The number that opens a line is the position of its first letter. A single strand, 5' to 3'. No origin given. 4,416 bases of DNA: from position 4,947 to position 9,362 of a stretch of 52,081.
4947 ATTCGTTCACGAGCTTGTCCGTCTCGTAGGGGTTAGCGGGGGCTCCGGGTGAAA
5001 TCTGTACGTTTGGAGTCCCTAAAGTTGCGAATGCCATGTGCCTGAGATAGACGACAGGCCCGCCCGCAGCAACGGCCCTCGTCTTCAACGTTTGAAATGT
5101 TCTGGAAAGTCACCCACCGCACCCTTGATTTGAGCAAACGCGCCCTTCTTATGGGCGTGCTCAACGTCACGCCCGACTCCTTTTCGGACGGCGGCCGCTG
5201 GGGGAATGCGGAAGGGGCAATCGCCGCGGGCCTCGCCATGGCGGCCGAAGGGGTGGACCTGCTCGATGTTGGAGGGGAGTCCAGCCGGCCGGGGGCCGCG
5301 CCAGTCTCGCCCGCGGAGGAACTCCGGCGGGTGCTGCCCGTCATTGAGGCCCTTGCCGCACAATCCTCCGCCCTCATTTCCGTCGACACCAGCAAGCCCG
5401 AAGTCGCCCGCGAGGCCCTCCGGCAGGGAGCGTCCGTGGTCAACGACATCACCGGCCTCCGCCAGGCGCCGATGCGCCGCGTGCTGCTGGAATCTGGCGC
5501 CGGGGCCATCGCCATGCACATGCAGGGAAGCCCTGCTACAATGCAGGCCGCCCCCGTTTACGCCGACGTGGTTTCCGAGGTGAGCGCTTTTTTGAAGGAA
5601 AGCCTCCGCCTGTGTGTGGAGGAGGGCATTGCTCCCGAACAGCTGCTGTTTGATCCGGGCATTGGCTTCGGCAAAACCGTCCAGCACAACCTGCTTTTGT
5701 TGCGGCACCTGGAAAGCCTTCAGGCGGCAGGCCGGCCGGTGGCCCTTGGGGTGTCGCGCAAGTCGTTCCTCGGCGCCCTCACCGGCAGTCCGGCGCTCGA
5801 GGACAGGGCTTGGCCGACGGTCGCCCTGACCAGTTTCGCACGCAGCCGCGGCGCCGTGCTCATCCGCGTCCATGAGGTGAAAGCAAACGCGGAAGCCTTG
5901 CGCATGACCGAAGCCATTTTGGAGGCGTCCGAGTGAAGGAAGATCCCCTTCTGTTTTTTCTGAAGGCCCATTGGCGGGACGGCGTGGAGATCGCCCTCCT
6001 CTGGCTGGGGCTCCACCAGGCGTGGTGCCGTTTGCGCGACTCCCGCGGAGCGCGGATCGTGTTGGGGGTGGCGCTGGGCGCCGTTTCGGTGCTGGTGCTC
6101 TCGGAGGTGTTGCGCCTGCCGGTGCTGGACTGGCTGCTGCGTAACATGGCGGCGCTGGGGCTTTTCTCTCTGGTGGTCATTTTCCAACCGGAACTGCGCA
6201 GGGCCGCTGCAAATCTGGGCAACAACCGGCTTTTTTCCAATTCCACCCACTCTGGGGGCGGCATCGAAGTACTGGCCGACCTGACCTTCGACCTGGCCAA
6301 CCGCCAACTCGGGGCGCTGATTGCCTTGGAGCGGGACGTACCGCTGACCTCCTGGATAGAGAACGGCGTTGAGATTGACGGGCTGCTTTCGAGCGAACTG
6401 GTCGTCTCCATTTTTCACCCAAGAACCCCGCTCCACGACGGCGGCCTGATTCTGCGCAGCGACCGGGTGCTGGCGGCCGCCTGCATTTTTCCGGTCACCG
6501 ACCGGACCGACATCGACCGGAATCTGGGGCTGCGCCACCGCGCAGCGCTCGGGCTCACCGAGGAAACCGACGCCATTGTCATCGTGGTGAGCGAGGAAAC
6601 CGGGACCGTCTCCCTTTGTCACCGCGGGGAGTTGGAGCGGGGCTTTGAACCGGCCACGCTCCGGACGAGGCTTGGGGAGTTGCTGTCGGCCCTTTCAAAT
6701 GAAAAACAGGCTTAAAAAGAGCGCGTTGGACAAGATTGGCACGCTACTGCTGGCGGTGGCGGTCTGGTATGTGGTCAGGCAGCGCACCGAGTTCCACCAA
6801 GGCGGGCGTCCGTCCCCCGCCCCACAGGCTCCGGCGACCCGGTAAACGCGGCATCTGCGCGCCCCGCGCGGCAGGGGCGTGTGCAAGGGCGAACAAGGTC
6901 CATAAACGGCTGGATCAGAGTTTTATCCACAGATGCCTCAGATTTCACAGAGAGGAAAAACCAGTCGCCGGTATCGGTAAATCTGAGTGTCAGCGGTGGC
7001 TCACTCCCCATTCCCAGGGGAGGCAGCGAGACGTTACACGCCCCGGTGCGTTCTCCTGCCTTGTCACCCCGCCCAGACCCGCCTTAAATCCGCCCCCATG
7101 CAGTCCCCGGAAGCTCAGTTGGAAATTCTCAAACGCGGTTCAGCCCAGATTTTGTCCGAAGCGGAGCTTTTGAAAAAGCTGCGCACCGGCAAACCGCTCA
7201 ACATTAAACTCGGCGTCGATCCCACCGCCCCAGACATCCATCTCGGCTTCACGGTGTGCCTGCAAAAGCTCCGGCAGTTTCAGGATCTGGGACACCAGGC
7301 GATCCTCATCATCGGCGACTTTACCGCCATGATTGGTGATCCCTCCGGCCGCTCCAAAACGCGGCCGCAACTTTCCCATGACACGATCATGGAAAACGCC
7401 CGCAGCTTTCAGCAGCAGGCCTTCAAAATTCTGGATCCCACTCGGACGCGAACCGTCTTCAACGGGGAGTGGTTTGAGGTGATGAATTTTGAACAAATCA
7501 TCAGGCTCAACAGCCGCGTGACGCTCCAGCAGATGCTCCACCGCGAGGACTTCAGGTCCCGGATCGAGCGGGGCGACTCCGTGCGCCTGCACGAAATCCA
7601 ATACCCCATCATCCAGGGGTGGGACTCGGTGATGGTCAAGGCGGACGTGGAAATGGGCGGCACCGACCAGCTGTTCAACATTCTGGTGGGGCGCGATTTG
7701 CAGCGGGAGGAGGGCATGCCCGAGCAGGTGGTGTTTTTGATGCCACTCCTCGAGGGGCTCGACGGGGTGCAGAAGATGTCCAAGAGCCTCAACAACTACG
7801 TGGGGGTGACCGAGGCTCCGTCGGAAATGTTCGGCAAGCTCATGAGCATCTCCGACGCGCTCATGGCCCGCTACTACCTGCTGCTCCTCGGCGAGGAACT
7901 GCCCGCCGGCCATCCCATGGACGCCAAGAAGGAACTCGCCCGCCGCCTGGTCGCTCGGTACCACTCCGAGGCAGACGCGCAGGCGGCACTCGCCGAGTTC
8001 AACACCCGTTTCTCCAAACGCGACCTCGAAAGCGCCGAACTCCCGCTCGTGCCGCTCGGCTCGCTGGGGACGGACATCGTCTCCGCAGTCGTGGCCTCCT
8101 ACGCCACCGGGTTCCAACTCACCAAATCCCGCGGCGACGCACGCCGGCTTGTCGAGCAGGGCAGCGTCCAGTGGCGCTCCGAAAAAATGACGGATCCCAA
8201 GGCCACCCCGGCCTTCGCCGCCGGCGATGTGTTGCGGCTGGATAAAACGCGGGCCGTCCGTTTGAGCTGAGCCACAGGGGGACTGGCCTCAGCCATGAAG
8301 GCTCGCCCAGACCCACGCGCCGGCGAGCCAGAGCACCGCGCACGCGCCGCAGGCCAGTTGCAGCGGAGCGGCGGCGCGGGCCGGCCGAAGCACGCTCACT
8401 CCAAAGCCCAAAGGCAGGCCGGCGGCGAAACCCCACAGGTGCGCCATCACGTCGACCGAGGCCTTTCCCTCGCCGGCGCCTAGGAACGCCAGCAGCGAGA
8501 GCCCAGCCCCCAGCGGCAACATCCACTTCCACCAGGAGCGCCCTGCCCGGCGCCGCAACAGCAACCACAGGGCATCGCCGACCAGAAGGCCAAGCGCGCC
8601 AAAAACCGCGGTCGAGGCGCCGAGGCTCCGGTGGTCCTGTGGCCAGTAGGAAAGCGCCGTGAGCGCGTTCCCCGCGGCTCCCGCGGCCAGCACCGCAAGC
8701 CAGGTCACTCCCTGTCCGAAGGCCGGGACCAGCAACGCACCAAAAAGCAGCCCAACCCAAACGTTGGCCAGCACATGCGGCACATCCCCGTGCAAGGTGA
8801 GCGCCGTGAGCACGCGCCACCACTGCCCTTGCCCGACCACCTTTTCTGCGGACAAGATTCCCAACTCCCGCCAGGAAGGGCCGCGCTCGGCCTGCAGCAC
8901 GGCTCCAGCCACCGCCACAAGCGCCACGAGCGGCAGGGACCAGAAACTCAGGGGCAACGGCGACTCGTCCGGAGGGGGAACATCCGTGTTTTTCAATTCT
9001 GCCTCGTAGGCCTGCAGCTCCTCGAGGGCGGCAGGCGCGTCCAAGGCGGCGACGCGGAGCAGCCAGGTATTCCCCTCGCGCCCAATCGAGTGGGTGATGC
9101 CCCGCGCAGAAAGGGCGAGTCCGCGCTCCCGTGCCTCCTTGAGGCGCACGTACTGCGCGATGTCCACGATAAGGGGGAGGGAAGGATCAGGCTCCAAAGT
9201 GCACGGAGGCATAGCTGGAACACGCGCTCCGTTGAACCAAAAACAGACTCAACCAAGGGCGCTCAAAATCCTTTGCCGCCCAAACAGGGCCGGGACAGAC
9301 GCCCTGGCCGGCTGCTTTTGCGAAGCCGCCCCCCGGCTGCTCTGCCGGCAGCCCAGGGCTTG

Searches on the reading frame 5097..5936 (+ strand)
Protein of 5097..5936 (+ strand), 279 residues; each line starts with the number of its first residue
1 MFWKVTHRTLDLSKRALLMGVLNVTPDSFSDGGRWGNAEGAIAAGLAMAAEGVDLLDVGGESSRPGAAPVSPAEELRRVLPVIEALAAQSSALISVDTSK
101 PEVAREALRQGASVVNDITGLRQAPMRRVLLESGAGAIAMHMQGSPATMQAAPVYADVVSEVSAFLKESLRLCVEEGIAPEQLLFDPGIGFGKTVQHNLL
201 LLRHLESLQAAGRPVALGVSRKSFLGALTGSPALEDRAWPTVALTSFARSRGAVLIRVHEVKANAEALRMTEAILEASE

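Call 40: search_protein_families(library=pfam, proteins=[window:5097-5936:+], max_evalue=0.001)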
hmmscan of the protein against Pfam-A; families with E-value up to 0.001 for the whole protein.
window:5097-5936:+ (279 aa): 1 family
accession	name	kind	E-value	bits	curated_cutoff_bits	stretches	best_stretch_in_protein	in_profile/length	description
PF00809.28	Pterin_bind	-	2.9e-80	269.9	25.5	1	19-259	1-244/244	Pterin binding enzyme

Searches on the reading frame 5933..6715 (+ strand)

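Call 40: search_protein_families(library=pfam, proteins=[window:5933-6715:+], max_evalue=0.001)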
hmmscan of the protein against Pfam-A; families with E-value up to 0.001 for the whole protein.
window:5933-6715:+ (260 aa): 2 families
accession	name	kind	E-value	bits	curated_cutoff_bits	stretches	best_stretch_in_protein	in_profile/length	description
PF02457.21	DAC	-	1.1e-37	128.7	27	1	120-233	6-118/119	DisA bacterial checkpoint controller nucleotide-binding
PF19293.4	CdaA_N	-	1.3e-07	32.1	23.8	1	11-87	4-80/81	CdaA N-terminal transmembrane domain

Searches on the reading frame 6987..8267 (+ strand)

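Call 5: search_protein_families(library=pfam, proteins=[window:6987-8267:+], max_evalue=0.01)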
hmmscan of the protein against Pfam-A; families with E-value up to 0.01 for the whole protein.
window:6987-8267:+ (427 aa): 1 family
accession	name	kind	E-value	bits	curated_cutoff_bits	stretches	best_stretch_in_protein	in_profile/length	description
PF00579.31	tRNA-synt_1b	-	1.7e-67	228.3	21.1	1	69-342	4-291/292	tRNA synthetases class I (W and Y)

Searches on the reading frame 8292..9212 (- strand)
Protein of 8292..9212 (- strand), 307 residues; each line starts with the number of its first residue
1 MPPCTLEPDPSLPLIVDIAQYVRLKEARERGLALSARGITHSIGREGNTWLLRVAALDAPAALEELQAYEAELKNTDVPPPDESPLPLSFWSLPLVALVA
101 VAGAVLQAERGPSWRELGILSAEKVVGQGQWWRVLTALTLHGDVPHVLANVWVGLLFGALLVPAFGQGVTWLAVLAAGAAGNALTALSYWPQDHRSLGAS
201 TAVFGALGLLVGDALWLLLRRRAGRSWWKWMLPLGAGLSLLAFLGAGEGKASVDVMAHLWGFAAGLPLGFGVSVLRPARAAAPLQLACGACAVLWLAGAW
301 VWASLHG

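Call 5: search_protein_families(library=pfam, proteins=[window:8292-9212:-], max_evalue=0.01)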
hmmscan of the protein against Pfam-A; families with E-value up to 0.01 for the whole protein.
window:8292-9212:- (307 aa): 1 family
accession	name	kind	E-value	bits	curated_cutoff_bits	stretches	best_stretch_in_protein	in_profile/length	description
PF01694.28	Rhomboid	-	4.7e-19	69.4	22.6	1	128-272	1-140/143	Rhomboid domain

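Call 32: search_protein_families(library=ncbifam, proteins=[window:8292-9212:-], max_evalue=0.01)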
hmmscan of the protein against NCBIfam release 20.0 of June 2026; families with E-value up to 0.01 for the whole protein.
window:8292-9212:- (307 aa): 1 family
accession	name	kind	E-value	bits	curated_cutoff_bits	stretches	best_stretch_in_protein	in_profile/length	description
TIGR03902.1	rhom_GG_sort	equivalog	1.4e-06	28.3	84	1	126-268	11-152/154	rhombosortase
